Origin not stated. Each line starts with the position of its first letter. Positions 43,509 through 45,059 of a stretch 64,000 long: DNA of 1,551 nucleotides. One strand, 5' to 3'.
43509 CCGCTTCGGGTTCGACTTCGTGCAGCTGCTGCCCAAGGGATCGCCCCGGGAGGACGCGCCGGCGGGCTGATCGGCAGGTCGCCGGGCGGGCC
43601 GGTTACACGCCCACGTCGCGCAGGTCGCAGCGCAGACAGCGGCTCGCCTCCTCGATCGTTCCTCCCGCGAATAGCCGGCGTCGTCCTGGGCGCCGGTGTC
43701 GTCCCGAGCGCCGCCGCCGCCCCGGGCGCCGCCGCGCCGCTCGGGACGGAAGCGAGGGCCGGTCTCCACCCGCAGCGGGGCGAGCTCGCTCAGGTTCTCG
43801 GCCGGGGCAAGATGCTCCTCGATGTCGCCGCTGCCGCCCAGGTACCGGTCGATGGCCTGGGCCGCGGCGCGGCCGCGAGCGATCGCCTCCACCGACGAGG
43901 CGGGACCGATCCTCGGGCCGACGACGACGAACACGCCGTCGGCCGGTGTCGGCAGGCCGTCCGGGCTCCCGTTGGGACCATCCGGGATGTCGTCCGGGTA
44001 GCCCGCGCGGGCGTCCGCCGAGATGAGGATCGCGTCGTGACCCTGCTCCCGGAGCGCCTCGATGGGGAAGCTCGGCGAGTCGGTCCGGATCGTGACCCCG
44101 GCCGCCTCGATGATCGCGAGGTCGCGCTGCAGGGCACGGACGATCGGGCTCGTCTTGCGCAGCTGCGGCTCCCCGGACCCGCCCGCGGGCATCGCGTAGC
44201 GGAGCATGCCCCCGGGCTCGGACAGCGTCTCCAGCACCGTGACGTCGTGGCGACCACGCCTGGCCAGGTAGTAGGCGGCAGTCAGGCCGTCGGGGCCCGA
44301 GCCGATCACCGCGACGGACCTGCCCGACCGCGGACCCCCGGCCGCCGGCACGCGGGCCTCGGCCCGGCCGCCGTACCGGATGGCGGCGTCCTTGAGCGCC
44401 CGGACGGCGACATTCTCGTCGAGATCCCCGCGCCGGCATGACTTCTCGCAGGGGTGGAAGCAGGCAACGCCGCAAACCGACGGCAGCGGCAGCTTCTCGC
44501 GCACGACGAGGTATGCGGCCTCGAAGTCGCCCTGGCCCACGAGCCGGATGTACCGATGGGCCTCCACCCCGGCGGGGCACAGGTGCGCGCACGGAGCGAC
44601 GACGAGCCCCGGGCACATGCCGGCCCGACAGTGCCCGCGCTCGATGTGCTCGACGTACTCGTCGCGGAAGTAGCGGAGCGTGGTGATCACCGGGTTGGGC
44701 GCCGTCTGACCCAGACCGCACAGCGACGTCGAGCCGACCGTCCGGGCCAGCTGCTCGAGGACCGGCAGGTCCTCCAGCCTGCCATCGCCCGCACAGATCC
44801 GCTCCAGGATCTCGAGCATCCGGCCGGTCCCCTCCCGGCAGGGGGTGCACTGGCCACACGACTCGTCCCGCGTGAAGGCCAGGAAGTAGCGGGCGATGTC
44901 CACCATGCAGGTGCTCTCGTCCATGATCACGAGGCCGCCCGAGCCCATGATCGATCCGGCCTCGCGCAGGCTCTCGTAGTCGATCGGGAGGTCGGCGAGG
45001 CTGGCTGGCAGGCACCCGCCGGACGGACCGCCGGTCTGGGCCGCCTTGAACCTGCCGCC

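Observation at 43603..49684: Second, convergent FDH cluster: full-length Sec-FdhA translationally coupled (GTGA) to a ~1100-aa NuoE/Trx-[2Fe-2S]/NuoF/2x[4Fe-4S]/GltD fusion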

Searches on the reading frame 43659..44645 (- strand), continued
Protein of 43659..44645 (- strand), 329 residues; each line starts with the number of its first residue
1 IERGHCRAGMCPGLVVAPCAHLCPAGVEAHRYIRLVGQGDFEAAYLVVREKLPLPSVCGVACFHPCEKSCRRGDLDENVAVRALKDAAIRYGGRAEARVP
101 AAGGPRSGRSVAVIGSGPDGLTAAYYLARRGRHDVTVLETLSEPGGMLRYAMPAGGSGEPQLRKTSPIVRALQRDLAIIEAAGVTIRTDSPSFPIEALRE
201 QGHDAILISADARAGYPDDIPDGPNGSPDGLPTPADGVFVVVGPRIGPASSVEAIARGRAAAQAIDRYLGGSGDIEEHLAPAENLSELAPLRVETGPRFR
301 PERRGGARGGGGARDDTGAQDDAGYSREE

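Call 78: search_protein_families(library=pfam, max_evalue=0.00001, proteins=[P0129, P0169, P0174, P0134, P0182, P0132, P0145])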
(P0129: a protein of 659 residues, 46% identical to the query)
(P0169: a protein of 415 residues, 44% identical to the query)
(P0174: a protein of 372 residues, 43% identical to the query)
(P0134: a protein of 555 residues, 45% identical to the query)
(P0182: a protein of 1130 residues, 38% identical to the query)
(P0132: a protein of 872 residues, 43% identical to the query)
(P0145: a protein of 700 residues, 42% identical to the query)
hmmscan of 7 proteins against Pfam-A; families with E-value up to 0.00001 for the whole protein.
P0129 (659 aa): 8 families
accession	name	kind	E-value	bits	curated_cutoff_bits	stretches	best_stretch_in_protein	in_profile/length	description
PF10589.14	NADH_4Fe-4S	-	8.1e-34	115.8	23.5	1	238-322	1-85/85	NADH-ubiquinone oxidoreductase-F iron-sulfur binding region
PF01512.22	Complex1_51K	-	3.9e-26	92.2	31.2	1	1-127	44-149/150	Nuo51 FMN-binding domain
PF14691.11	Fer4_20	-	2.5e-21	76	25.8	1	321-414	17-108/113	Dihydroprymidine dehydrogenase domain II, 4Fe-4S cluster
PF07992.20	Pyr_redox_2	-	9.8e-14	51.9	26.1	1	423-578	142-291/291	Pyridine nucleotide-disulphide oxidoreductase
PF13450.12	NAD_binding_8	-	2.6e-09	37.7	21.9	1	434-468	1-35/68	NAD(P)-binding Rossmann-like domain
PF01266.30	DAO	-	3.4e-07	30.5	27.9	1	432-465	2-35/353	FAD dependent oxidoreductase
PF10531.15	SLBB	-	1.1e-06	28.7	27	1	150-199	1-53/55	SLBB domain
PF00070.33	Pyr_redox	-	1.9e-06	28.7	22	0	431-505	1-66/82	Pyridine nucleotide-disulphide oxidoreductase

P0169 (415 aa): 4 families
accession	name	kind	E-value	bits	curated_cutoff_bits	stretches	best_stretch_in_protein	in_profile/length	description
PF14691.11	Fer4_20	-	7e-22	77.8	25.8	1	15-90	30-108/113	Dihydroprymidine dehydrogenase domain II, 4Fe-4S cluster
PF24348.1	DUF7508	-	9.5e-09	35.7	26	1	324-395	6-74/79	Domain of unknown function (DUF7508)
PF07992.20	Pyr_redox_2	-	4.4e-07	30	26.1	0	103-150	142-187/291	Pyridine nucleotide-disulphide oxidoreductase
PF13450.12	NAD_binding_8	-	8.3e-07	29.6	21.9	1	110-146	1-37/68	NAD(P)-binding Rossmann-like domain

P0174 (372 aa): 7 families
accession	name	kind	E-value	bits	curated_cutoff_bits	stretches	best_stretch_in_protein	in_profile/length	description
PF14691.11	Fer4_20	-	1.6e-21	76.7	25.8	1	30-105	29-107/113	Dihydroprymidine dehydrogenase domain II, 4Fe-4S cluster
PF07992.20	Pyr_redox_2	-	3.6e-15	56.6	26.1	1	116-273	142-291/291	Pyridine nucleotide-disulphide oxidoreductase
PF13450.12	NAD_binding_8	-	1.4e-10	41.8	21.9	1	126-163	1-38/68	NAD(P)-binding Rossmann-like domain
PF01593.30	Amino_oxidase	-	1.2e-09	38.4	19.8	1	132-165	2-35/443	Flavin containing amine oxidoreductase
PF01266.30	DAO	-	2.5e-07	31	27.9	1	123-157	1-35/353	FAD dependent oxidoreductase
PF00890.30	FAD_binding_2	-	1.8e-06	27.9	20.4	0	124-161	2-39/414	FAD binding domain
PF01946.23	Thi4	-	3.1e-06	27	26.2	1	124-180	20-75/235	Thi4 family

P0134 (555 aa): 18 families
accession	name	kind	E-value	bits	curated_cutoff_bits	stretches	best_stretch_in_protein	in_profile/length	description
PF07992.20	Pyr_redox_2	-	6.5e-31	108.3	26.1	1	112-401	2-291/291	Pyridine nucleotide-disulphide oxidoreductase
PF14691.11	Fer4_20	-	2.3e-18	66.5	25.8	1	19-98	29-111/113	Dihydroprymidine dehydrogenase domain II, 4Fe-4S cluster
PF00070.33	Pyr_redox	-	6.1e-16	59.1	22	1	240-314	1-80/82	Pyridine nucleotide-disulphide oxidoreductase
PF13450.12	NAD_binding_8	-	3.5e-12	46.8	21.9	1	115-150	1-36/68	NAD(P)-binding Rossmann-like domain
PF13738.12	Pyr_redox_3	-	7.8e-12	45.5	30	1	196-382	127-302/305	Pyridine nucleotide-disulphide oxidoreductase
PF01266.30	DAO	-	1.2e-11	45.2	27.9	1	113-146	2-35/353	FAD dependent oxidoreductase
PF12831.13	FAD_oxidored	-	5.3e-10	39.6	27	1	113-149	2-38/416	FAD dependent oxidoreductase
PF01593.30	Amino_oxidase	-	3.6e-09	36.9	19.8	1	121-149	2-30/443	Flavin containing amine oxidoreductase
PF01946.23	Thi4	-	1.9e-08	34.3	26.2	1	112-157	19-65/235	Thi4 family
PF12837.12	Fer4_6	-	9.5e-08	32.1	25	0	524-540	4-20/24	4Fe-4S binding domain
PF12838.12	Fer4_7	-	1e-07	32.7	27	1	492-540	2-49/52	4Fe-4S dicluster domain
PF01134.28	GIDA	-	1.3e-07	31.4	22.1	0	113-139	2-28/391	Glucose inhibited division protein A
PF13187.11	Fer4_9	-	1.7e-07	31.6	27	1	491-541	1-49/52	4Fe-4S dicluster domain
PF00890.30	FAD_binding_2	-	1.7e-07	31.2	20.4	1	113-147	2-36/414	FAD binding domain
PF00037.32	Fer4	-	5.5e-07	29.6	21.1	0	523-545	2-24/24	4Fe-4S binding domain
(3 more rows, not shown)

P0182 (1130 aa): 12 families
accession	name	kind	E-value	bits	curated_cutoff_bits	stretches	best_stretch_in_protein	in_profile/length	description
PF07992.20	Pyr_redox_2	-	7.1e-26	91.7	26.1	1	618-915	2-291/291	Pyridine nucleotide-disulphide oxidoreductase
PF14691.11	Fer4_20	-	1.2e-22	80.3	25.8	1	516-603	21-111/113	Dihydroprymidine dehydrogenase domain II, 4Fe-4S cluster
PF10589.14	NADH_4Fe-4S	-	8e-15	54.9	23.5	1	425-508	2-85/85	NADH-ubiquinone oxidoreductase-F iron-sulfur binding region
PF00070.33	Pyr_redox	-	2e-09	38.3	22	0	750-813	1-67/82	Pyridine nucleotide-disulphide oxidoreductase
PF12838.12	Fer4_7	-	5.2e-09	36.9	27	1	999-1054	2-52/52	4Fe-4S dicluster domain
PF13738.12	Pyr_redox_3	-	6.1e-09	36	30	0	744-790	160-206/305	Pyridine nucleotide-disulphide oxidoreductase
PF13450.12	NAD_binding_8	-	8.9e-08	32.7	21.9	1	621-654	1-34/68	NAD(P)-binding Rossmann-like domain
PF01512.22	Complex1_51K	-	1.3e-07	32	31.2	1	178-285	23-122/150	Nuo51 FMN-binding domain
PF13187.11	Fer4_9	-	6.1e-07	29.8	27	1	999-1055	2-52/52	4Fe-4S dicluster domain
PF22461.2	SLBB_2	-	1.8e-06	28.4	27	0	338-404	4-73/79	SLBB domain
PF00037.32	Fer4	-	7.1e-06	26.1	21.1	1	1038-1056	6-24/24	4Fe-4S binding domain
PF01266.30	DAO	-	9.1e-06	25.9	27.9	1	618-652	1-35/353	FAD dependent oxidoreductase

P0132 (872 aa): 14 families
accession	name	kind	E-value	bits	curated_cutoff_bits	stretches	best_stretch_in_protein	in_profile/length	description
PF07992.20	Pyr_redox_2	-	6.1e-32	111.6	26.1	1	468-758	2-291/291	Pyridine nucleotide-disulphide oxidoreductase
PF01180.27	DHO_dh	-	3.5e-24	85.9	27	1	97-309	77-290/291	Dihydroorotate dehydrogenase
PF14691.11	Fer4_20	-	2.3e-20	72.9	25.8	1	375-453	29-110/113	Dihydroprymidine dehydrogenase domain II, 4Fe-4S cluster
PF00070.33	Pyr_redox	-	3.4e-12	47.1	22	0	468-543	1-67/82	Pyridine nucleotide-disulphide oxidoreductase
PF13738.12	Pyr_redox_3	-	5.9e-10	39.3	30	0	594-742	164-305/305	Pyridine nucleotide-disulphide oxidoreductase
PF13450.12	NAD_binding_8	-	6.3e-10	39.6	21.9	1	471-506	1-36/68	NAD(P)-binding Rossmann-like domain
PF01207.24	Dus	-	2.3e-08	34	20.4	1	123-216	61-160/311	Dihydrouridine synthase (Dus)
PF01266.30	DAO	-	2.5e-08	34.3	27.9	1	468-501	1-35/353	FAD dependent oxidoreductase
PF12831.13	FAD_oxidored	-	2.5e-07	30.8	27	0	469-505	2-38/416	FAD dependent oxidoreductase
PF01946.23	Thi4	-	5.6e-07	29.5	26.2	1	456-504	7-57/235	Thi4 family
PF12837.12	Fer4_6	-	1.3e-06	28.5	25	0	844-866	3-24/24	4Fe-4S binding domain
PF01593.30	Amino_oxidase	-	1.3e-06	28.4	19.8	0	477-506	2-31/443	Flavin containing amine oxidoreductase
PF00890.30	FAD_binding_2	-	5.7e-06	26.2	20.4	0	469-504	2-37/414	FAD binding domain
PF01134.28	GIDA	-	7.5e-06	25.7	22.1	0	469-542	2-77/391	Glucose inhibited division protein A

P0145 (700 aa): 10 families
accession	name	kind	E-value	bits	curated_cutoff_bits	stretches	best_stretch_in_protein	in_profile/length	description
PF07992.20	Pyr_redox_2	-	1.2e-24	87.7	26.1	1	309-601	1-291/291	Pyridine nucleotide-disulphide oxidoreductase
PF13510.11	Fer2_4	-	4.2e-18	65.6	22.8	1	4-77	5-81/82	2Fe-2S iron-sulfur cluster binding domain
PF14691.11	Fer4_20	-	6.9e-17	61.7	25.8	1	219-293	31-108/113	Dihydroprymidine dehydrogenase domain II, 4Fe-4S cluster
PF22117.2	Fer4_Nqo3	-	2.3e-09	37.8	27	1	135-203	2-67/67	NADH-quinone oxidoreductase subunit 3, ferredoxin-like domain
PF13450.12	NAD_binding_8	-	4.8e-09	36.8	21.9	1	313-350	1-38/68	NAD(P)-binding Rossmann-like domain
PF12838.12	Fer4_7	-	1.4e-07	32.3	27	1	143-201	1-52/52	4Fe-4S dicluster domain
PF00070.33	Pyr_redox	-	3e-07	31.3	22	0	439-504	2-70/82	Pyridine nucleotide-disulphide oxidoreductase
PF13187.11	Fer4_9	-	1.3e-06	28.7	27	1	143-201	1-51/52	4Fe-4S dicluster domain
PF00037.32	Fer4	-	4.7e-06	26.6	21.1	0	185-203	6-24/24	4Fe-4S binding domain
PF00111.32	Fer2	-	5.6e-06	26.7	21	1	7-55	3-50/77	2Fe-2S iron-sulfur cluster binding domain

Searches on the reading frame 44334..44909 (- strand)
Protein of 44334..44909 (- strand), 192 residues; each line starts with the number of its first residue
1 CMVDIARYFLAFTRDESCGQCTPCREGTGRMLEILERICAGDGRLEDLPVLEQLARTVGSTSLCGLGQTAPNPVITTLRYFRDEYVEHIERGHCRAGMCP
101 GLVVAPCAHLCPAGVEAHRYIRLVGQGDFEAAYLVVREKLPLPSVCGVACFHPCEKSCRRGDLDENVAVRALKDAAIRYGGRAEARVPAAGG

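Call 53: search_solved_structures(query=window:44334-44909:-, max_evalue=1e-10, show_alignments=4)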
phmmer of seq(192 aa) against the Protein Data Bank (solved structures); distinct sequences matched with E-value up to 1e-10: 62 (the best 60 are shown).
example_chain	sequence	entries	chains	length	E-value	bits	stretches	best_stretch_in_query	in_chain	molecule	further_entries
7t2r_B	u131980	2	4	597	1.7e-41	145.3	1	1-150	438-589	NiFe hydrogenase subunit B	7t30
9bov_B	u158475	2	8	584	5.6e-38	133.9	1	1-105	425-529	NADH dehydrogenase (Quinone)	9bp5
7q4w_B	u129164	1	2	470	1.2e-37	132.8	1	1-103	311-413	Iron hydrogenase HydB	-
7q4v_B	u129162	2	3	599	1.8e-37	132.2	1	1-103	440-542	Iron hydrogenase HydB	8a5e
9n5u_B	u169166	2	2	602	1.3e-35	126.1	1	1-103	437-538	NfnB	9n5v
8oh5_B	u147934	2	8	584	1e-34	123.2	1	1-103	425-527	NAD-reducing hydrogenase subunit HoxF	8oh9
9mqx_B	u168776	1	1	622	6.4e-34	120.6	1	1-106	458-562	NADH:ubiquinone oxidoreductase, NADH-binding (51 kD) subunit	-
8a6t_B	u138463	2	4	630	1e-33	120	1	1-104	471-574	Electron bifurcating hydrogenase subunit HydB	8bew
7p5h_B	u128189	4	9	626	1.2e-33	119.7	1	1-102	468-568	Fe-hydrogenase, subunit beta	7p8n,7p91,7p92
9f5x_B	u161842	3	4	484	1e-17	67.7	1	7-91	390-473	NADH dehydrogenase [ubiquinone] flavoprotein 1, mitochondrial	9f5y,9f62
7arc_F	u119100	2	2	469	1.3e-17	67.3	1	7-91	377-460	51 kDa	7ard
8e73_V1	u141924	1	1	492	1.5e-17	67.2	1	6-90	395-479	NDUV1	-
6x89_V1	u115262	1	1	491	1.5e-17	67.2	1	6-90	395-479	NADH dehydrogenase [ubiquinone] flavoprotein 1, mitochondrial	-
8x9v_F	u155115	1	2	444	2.8e-17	66.3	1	2-93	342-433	NADH-quinone oxidoreductase subunit F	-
8qby_F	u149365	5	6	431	3e-17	66.2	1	11-91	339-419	NADH-quinone oxidoreductase subunit F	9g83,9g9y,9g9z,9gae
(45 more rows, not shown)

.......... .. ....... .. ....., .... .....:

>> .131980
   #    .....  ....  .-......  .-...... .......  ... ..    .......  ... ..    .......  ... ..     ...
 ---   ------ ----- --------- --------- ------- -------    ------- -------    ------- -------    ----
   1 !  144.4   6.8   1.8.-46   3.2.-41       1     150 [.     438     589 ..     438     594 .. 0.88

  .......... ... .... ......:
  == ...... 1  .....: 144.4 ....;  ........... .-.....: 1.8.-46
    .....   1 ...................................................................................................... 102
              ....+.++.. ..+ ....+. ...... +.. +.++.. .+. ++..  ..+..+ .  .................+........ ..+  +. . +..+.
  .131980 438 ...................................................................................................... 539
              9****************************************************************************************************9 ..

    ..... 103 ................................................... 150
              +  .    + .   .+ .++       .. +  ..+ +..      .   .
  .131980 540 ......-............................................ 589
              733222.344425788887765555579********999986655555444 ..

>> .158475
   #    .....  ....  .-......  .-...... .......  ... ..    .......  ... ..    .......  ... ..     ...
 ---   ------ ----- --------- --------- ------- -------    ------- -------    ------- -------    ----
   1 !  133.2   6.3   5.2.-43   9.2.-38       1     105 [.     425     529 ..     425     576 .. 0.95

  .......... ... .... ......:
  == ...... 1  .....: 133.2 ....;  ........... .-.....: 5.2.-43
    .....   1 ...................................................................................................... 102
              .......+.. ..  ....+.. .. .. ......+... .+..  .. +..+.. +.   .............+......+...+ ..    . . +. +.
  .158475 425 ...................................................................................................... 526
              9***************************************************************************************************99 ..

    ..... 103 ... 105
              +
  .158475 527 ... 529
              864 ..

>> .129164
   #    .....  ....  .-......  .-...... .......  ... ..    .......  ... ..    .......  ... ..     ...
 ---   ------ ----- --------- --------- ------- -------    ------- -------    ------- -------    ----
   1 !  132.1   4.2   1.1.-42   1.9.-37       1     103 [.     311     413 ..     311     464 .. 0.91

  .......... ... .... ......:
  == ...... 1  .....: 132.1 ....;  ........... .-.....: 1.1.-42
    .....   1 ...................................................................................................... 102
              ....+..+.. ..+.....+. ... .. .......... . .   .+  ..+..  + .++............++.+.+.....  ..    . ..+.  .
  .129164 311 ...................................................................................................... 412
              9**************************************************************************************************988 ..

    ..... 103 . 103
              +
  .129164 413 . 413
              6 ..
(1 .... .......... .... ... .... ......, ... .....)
